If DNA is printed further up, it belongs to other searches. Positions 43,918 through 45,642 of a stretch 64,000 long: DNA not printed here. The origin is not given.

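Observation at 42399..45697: Integrase-less 3.2-kb islet inserted into the 3' half of tRNA-Ile(GAT), bounded by a 60-bp direct repeat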

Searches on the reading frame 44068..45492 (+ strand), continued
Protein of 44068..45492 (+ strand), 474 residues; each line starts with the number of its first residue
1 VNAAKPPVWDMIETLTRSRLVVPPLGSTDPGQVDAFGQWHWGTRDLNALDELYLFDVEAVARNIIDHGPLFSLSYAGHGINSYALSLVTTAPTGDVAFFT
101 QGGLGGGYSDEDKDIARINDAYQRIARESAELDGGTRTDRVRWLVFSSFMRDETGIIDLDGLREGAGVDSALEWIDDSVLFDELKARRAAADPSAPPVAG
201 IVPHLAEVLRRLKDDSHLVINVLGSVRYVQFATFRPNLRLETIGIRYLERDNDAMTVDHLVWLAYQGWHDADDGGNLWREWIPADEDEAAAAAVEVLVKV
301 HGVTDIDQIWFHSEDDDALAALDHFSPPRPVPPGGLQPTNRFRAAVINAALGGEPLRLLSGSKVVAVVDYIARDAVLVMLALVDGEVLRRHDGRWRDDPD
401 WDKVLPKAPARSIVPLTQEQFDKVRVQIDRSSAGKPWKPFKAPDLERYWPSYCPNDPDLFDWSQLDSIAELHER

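Call 69: fold_search(model_id=the predicted structure, library=pdb)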
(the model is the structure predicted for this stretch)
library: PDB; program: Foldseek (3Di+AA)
matches with E <= 10: 452; with E <= 0.001: 0
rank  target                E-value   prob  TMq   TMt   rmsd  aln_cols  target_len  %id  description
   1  6g2h_A                1.7e-02  0.09  0.11  0.08  21.9       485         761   11  Filament of acetyl-CoA carboxylase and BRCT domains of BRCA1 (ACC-BRCT) core at 4.6 A resolution (released 2018-06-13)
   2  6g2d_B                2.0e-02  0.13  0.10  0.08  18.4       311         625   10  Citrate-induced acetyl-CoA carboxylase (ACC-Cit) filament at 5.4 A resolution (released 2018-06-13)
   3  6g2d_C                4.2e-02  0.10  0.10  0.04  18.2       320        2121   11  Citrate-induced acetyl-CoA carboxylase (ACC-Cit) filament at 5.4 A resolution (released 2018-06-13)
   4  5ngm_Av               6.3e-02  0.38  0.11  0.28  30.5       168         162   12  2.9S structure of the 70S ribosome composing the S. aureus 100S complex (released 2017-10-04)
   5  5a1k_A                9.3e-02  0.06  0.08  0.11  25.7       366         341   10  Crystal structure of calcium-free human adseverin domains A1-A3 (released 2015-09-16)
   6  7ype                  1.1e-01  0.08  0.11  0.14  17.0       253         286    8  Crystal structure of AsfvPCNA in space group of P63 (released 2023-07-26)
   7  5cs4_B                1.2e-01  0.05  0.08  0.10  20.6       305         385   10  Crystal structure of domains AC3-AC5 of yeast acetyl-CoA carboxylase (released 2015-10-28)
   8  3lfv_A                1.2e-01  0.07  0.10  0.12  20.0       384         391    8  crystal structure of unliganded PDE5A GAF domain (released 2010-09-22)
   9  9fnd_X                1.3e-01  0.05  0.09  0.11  21.7       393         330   12  Transcriptional activator PafBC bound to mycobacterial RNA polymerase (released 2025-02-12)
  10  8fs4_G                1.8e-01  0.05  0.08  0.11  18.6       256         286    9  Structure of S. cerevisiae Rad24-RFC loading the 9-1-1 clamp onto a 10-nt gapped DNA in step 2 (open 9-1-1 ring and fl (released 2023-06-14)
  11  5a1k_B                1.9e-01  0.05  0.08  0.11  25.7       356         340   10  Crystal structure of calcium-free human adseverin domains A1-A3 (released 2015-09-16)
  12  9jus_V                1.9e-01  0.02  0.08  0.06  29.8       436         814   11  Structure of villin bound to an actin trimer (released 2025-10-08)
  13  3tai_A                2.2e-01  0.04  0.11  0.12  27.5       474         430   13  Crystal structure of NurA (released 2011-11-23)
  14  7ypf_A                2.3e-01  0.07  0.10  0.14  17.0       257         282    7  Crystal structure of AsfvPCNA in space group of P1 (released 2023-08-02)
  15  2awa_A                2.6e-01  0.06  0.10  0.12  20.6       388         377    8  Crystal structure of DNA polymerase III, beta chain (EC 2.7.7.7) (np_344555.1) from STREPTOCOCCUS PNEUMONIAE TIGR4 at  (released 2005-09-20)
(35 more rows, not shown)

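Call 70: find_related_loci(query=A2, collection=metagenome_contigs, flank=10000)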
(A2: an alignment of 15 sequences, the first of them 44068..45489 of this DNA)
Query A2 (474 aa) in metagenome_contigs; peptide patterns used: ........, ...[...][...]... (x = any residue, [..] = any of these).
360 stretches matched a pattern; 2 encode a relative of the query (tblastn E <= 1e-3); 2 distinct loci.
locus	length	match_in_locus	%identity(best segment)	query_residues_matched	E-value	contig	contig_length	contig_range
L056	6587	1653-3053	54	7-463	7e-147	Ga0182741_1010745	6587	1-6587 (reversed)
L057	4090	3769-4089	54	202-309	1e-27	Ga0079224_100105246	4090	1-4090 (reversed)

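Call 71: search_dna_similar(query=window:44068-45489:+, collection=plasmids, mode=protein, max_evalue=0.001)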
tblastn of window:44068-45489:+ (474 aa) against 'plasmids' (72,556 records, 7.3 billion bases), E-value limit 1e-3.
No match.

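Call 73: search_dna_similar(query=window:44068-45489:+, collection=phages, mode=protein, max_evalue=0.01)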
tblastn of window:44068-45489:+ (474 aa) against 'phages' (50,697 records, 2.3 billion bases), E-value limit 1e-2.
No match.

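Call 75: search_protein_families(library=pfam, proteins=[L003:11443-13107:+, L005:2366-4126:+, L006:11386-13944:+, L003:7123-8463:-], max_evalue=0.01)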
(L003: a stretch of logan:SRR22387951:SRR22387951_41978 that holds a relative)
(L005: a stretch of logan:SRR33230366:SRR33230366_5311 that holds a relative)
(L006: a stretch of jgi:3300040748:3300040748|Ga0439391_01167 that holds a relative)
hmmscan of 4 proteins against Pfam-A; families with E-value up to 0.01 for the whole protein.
L003:11443-13107:+ (555 aa): 1 family
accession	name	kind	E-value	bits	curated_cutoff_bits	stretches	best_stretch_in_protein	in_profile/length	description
PF13482.12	RNase_H_2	-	7e-05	23.3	22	1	373-544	3-162/165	RNase_H superfamily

L005:2366-4126:+ (587 aa): 1 family
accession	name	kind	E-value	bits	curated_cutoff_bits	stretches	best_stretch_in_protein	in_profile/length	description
PF13482.12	RNase_H_2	-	0.00044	20.7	22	1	373-504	3-124/165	RNase_H superfamily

L006:11386-13944:+ (853 aa): 1 family
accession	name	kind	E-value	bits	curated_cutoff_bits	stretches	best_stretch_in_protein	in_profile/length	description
PF04545.22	Sigma70_r4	-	0.00014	21.7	24.1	1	198-217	22-41/50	Sigma-70, region 4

L003:7123-8463:- (447 aa): 1 family
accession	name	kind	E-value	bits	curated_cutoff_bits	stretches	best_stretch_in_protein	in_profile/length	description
PF04326.19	SLFN_AlbA_2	-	2.4e-10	41.4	25.3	1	306-427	19-117/118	Schlafen, AlbA_2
